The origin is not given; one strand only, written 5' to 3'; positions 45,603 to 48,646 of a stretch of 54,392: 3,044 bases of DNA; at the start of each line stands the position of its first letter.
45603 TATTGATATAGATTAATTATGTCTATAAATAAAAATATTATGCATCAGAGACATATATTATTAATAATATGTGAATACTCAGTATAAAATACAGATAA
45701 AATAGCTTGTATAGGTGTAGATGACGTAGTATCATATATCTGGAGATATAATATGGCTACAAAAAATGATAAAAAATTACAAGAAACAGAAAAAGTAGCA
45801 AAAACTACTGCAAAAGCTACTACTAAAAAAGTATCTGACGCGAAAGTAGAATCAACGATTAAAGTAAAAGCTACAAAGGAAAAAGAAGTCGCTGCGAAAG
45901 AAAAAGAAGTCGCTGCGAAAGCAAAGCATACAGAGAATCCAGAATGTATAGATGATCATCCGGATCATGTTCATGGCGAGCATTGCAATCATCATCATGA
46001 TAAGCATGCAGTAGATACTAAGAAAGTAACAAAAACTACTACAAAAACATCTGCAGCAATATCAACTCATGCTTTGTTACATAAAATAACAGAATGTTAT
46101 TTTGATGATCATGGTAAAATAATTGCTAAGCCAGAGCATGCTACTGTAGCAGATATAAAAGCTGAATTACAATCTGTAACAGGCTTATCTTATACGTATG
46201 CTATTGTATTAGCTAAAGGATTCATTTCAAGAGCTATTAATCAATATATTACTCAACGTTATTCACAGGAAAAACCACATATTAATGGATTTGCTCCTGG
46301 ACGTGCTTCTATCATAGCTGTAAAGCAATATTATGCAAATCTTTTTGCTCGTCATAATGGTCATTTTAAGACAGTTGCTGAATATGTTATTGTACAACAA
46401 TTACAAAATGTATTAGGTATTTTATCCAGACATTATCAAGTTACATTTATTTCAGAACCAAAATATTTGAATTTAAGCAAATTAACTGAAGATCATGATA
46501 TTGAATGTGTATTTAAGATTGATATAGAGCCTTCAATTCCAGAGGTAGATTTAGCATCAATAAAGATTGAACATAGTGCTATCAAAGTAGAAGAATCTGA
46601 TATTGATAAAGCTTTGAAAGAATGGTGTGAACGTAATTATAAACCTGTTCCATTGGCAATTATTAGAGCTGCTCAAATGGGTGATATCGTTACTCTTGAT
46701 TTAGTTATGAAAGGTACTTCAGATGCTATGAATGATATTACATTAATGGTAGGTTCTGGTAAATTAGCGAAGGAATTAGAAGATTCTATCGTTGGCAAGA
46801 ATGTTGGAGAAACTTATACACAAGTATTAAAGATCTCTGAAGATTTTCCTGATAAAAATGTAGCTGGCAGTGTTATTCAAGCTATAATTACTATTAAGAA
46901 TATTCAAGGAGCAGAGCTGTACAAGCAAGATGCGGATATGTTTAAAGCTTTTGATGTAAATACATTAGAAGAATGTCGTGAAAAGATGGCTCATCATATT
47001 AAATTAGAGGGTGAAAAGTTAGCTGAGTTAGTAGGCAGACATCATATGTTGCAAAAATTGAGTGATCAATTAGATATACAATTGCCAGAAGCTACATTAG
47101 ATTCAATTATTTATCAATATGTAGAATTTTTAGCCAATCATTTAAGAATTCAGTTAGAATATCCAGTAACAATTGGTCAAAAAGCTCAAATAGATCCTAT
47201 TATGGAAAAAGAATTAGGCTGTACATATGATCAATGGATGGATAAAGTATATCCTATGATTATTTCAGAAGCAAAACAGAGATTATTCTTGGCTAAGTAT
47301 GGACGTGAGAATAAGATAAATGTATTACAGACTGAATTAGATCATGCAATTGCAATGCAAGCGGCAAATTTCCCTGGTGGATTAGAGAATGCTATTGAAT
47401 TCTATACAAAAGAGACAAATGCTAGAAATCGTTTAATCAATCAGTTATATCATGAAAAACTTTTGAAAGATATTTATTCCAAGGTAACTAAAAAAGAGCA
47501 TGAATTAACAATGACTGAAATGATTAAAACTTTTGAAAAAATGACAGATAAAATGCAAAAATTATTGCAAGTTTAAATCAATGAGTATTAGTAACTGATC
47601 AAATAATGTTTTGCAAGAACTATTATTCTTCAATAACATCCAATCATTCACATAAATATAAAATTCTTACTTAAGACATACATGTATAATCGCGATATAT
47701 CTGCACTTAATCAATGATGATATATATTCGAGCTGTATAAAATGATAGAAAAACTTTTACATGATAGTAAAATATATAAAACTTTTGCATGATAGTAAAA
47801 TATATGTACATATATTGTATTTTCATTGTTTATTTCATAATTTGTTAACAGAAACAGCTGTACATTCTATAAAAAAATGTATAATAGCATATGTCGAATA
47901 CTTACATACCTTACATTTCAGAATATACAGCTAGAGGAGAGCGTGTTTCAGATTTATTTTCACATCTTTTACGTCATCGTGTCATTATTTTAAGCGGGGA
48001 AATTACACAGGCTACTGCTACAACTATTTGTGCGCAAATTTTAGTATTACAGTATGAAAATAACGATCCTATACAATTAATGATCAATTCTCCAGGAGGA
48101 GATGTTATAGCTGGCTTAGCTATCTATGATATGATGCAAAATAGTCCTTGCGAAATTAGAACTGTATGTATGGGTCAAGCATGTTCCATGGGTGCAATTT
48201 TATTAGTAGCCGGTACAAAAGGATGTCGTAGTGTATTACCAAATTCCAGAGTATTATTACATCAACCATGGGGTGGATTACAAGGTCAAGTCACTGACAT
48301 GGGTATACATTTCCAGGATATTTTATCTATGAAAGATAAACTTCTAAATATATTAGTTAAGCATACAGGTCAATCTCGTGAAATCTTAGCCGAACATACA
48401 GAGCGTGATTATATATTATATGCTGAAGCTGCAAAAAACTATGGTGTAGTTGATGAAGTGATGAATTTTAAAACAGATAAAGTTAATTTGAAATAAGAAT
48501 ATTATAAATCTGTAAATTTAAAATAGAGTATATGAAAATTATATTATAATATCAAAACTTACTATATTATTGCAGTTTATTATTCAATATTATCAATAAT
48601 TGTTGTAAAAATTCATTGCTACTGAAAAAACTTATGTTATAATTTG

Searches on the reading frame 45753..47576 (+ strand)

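Call 12: search_protein_families(library=ncbifam, proteins=[window:45753-47576:+], max_evalue=1e-8)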
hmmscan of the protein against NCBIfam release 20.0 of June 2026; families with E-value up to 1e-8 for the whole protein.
window:45753-47576:+ (607 aa): 1 family
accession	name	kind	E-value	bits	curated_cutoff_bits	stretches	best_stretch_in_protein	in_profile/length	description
TIGR00115.1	tig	equivalog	2.6e-48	164.9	180.2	1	173-574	27-409/410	trigger factor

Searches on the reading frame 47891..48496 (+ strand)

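Call 12: search_protein_families(library=ncbifam, proteins=[window:47891-48496:+], max_evalue=1e-8)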
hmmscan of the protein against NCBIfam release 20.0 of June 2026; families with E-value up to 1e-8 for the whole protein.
window:47891-48496:+ (201 aa): 10 families
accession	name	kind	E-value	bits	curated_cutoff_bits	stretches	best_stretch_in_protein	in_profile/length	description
NF001368.0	PRK00277.1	subfamily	4.4e-72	242.2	249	1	3-195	6-199/203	ATP-dependent Clp protease proteolytic subunit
TIGR00493.1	clpP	equivalog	1.4e-68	230.5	308.6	1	4-192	2-191/192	ATP-dependent Clp endopeptidase proteolytic subunit ClpP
NF009205.0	PRK12553.1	subfamily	6.2e-66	222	228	1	3-192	11-203/211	ATP-dependent Clp protease proteolytic subunit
NF011090.0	PRK14513.1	equivalog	3.5e-56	190.3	347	1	5-196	3-195/201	ATP-dependent Clp protease proteolytic subunit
NF009203.0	PRK12551.1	equivalog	1.5e-54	184.7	359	1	6-195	2-192/196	ATP-dependent Clp protease proteolytic subunit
NF011091.0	PRK14514.1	equivalog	2.7e-51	174.3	361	1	7-192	32-218/221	ATP-dependent Clp endopeptidase proteolytic subunit ClpP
NF011089.0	PRK14512.1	equivalog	2.1e-44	151.7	251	1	20-196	19-196/200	ATP-dependent Clp protease proteolytic subunit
NF009204.0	PRK12552.1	equivalog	3.1e-39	134.7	263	1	20-195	21-216/225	ATP-dependent Clp protease proteolytic subunit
NF045542.1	Clp_rel_HeadMat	equivalog_domain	1.1e-24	87.2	120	1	32-190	3-165/165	head maturation protease, ClpP-related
NF045540.1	scaf_prot_MCP1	exception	1.7e-24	86.5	475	1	35-192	7-162/652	ClpP-like prohead protease/major capsid protein fusion protein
